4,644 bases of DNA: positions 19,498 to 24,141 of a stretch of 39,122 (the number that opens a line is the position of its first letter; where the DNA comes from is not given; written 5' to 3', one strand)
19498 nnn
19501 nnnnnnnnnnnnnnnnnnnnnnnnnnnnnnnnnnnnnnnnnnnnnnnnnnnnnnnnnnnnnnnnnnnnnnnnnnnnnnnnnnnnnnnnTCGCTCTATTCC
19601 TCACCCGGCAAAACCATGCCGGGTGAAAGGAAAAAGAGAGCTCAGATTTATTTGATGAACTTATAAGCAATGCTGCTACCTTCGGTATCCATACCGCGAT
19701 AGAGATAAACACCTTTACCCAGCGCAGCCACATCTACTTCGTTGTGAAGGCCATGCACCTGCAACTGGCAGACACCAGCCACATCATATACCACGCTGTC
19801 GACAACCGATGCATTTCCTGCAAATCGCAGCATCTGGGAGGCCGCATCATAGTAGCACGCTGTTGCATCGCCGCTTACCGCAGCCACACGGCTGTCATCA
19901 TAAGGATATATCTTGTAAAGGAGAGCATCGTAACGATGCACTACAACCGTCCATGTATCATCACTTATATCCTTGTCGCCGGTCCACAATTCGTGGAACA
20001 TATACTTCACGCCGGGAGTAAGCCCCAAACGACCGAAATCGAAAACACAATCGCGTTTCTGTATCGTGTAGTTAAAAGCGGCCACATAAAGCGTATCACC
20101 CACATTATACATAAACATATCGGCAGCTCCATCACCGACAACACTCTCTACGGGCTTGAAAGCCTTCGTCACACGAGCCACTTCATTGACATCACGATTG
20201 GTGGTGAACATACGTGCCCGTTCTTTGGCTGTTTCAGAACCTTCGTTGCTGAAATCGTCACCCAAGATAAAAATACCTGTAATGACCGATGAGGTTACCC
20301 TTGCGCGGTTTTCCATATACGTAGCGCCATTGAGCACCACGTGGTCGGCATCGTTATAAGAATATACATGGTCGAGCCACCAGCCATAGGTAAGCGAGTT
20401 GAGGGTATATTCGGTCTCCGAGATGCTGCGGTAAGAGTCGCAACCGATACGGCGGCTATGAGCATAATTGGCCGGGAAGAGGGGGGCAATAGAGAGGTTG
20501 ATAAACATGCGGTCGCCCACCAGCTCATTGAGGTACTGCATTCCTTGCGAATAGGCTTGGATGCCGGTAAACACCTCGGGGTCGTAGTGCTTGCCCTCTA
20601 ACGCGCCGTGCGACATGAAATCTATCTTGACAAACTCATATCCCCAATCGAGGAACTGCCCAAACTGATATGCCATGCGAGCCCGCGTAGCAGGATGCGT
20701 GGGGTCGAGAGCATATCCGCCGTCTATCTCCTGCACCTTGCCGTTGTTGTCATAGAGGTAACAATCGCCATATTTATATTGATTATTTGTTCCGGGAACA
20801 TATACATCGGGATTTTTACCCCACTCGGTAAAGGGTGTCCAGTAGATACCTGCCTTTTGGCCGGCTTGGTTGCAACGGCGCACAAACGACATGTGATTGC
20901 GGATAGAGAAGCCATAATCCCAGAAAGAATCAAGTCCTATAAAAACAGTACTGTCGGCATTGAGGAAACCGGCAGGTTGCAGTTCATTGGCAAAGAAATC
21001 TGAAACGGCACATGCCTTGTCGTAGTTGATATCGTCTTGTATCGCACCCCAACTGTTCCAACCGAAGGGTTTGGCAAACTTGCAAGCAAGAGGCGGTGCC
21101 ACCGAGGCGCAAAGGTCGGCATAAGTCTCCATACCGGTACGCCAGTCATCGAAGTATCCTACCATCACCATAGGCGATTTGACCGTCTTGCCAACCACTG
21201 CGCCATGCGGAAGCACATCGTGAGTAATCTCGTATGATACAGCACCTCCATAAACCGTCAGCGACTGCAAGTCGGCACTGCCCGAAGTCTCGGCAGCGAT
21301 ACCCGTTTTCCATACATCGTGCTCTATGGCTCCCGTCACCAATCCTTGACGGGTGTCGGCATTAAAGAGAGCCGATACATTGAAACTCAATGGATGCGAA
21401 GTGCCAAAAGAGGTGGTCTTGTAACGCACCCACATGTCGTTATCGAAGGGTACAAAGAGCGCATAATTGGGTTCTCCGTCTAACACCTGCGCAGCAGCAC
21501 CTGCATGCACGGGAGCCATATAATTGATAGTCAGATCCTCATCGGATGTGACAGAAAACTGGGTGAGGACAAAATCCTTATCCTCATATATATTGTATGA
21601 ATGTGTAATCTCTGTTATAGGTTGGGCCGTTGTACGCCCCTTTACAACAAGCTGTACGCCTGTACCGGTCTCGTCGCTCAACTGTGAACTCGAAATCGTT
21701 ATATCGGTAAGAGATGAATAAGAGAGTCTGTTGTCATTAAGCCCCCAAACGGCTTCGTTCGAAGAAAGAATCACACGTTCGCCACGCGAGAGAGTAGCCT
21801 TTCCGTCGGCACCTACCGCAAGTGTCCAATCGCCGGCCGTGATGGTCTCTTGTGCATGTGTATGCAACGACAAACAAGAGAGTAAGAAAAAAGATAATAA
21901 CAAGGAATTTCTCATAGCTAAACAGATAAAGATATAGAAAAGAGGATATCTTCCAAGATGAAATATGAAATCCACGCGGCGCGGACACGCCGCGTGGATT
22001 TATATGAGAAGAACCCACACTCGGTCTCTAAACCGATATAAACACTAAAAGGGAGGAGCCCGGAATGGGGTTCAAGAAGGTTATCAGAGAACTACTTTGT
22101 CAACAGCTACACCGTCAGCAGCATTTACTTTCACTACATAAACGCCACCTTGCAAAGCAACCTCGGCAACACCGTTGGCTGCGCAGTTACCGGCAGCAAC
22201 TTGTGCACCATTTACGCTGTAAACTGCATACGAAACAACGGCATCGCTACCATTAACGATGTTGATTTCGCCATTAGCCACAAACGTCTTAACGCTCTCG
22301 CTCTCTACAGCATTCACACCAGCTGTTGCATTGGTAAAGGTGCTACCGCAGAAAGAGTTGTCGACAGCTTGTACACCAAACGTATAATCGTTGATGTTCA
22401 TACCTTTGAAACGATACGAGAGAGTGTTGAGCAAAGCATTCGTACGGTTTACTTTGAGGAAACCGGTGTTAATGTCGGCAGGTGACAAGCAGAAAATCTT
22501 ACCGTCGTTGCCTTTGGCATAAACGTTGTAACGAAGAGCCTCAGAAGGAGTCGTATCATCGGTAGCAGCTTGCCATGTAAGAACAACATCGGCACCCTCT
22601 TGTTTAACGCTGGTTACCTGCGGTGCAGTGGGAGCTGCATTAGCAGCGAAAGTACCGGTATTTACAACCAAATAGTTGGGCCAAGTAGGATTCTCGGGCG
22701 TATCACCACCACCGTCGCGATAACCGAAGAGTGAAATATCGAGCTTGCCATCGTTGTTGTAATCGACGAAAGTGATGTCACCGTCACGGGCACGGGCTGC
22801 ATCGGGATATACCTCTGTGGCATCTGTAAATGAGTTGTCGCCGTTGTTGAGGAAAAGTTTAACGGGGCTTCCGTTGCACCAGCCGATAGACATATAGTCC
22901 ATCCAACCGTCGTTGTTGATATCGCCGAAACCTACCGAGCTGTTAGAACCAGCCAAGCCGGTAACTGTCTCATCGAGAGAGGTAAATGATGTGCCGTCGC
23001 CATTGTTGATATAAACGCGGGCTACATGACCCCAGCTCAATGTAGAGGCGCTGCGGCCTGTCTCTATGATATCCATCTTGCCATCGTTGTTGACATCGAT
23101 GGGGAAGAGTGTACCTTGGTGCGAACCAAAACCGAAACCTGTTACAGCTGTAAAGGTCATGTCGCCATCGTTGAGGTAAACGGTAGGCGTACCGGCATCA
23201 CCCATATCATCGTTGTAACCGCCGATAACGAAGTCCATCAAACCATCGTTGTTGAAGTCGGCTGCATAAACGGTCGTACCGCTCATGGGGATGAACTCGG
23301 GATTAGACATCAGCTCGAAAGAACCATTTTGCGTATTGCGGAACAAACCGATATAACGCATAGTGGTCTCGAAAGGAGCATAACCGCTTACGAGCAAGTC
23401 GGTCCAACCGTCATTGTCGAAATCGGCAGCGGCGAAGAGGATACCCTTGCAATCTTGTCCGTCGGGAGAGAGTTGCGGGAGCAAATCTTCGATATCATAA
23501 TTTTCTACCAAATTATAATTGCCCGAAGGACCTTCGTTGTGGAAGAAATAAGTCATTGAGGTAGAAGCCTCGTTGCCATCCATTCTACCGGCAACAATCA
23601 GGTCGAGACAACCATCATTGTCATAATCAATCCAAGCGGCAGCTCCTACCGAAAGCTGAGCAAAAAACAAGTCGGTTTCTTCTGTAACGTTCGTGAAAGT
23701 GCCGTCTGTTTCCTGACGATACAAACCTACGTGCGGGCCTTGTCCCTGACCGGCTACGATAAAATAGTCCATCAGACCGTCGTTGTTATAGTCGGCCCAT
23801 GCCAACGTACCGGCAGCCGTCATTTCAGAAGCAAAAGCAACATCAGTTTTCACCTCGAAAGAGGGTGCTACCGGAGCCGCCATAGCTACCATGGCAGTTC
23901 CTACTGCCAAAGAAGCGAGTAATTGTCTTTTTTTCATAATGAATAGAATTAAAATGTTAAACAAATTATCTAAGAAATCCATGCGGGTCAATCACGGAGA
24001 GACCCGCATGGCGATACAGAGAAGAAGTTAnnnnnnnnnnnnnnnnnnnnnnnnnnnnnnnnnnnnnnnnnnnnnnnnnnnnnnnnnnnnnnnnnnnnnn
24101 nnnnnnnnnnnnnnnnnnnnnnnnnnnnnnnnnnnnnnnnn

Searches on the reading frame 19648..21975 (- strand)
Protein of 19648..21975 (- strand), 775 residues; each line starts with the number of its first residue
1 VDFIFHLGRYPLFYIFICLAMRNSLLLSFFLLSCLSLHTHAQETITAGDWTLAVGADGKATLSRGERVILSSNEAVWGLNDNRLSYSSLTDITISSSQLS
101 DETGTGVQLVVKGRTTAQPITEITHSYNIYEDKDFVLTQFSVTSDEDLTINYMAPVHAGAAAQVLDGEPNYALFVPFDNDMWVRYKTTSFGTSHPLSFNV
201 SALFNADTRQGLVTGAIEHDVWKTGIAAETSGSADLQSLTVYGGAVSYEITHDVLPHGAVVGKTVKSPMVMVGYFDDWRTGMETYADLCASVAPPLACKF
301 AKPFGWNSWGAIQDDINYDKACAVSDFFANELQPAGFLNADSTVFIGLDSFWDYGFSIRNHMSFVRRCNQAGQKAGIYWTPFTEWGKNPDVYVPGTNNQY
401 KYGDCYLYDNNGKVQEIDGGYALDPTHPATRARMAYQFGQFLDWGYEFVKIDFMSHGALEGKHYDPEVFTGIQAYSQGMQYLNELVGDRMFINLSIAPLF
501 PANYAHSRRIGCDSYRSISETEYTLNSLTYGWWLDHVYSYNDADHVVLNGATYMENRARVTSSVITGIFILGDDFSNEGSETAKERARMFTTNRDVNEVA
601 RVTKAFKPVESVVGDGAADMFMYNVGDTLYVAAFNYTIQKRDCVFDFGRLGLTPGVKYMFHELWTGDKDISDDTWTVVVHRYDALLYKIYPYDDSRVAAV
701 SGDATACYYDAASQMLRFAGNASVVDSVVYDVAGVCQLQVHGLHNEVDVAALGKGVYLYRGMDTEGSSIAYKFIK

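Call 5: search_protein_families(library=pfam, proteins=[window:19648-21975:-])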
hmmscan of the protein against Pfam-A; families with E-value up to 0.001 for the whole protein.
window:19648-21975:- (775 aa): 1 family
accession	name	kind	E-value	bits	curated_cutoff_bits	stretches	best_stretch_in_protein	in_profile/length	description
PF17801.7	Melibiase_C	-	8.8e-06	26.2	22.9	1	627-689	14-71/71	Alpha galactosidase C-terminal beta sandwich domain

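Call 29: search_protein_families(library=ncbifam, proteins=[window:19648-21975:-], max_evalue=0.00001)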
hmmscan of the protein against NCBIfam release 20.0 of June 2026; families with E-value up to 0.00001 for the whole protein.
window:19648-21975:- (775 aa): 0 families

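Call 64: search_solved_structures(query=window:19648-21975:-, max_evalue=0.001)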
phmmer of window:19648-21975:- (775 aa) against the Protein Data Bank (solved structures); distinct sequences matched with E-value up to 0.001: 2.
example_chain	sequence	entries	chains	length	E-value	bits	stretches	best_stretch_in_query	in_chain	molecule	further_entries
1zy9_A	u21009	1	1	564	0.00031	22.6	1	421-514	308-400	alpha-galactosidase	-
5m0x_A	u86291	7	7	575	0.00032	22.5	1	421-514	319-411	Alpha-galactosidase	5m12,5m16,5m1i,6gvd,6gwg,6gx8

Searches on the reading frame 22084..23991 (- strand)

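Call 5: search_protein_families(library=pfam, proteins=[window:22084-23991:-])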
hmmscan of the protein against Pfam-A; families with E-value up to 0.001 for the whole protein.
window:22084-23991:- (635 aa): 2 families
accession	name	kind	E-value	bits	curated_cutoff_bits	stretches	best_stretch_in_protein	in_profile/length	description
PF13517.12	FG-GAP_3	-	2.1e-45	153.6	26.9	6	190-255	1-60/61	FG-GAP-like repeat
PF01839.29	FG-GAP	-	2.9e-17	62.6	22.1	0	186-202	5-21/37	FG-GAP repeat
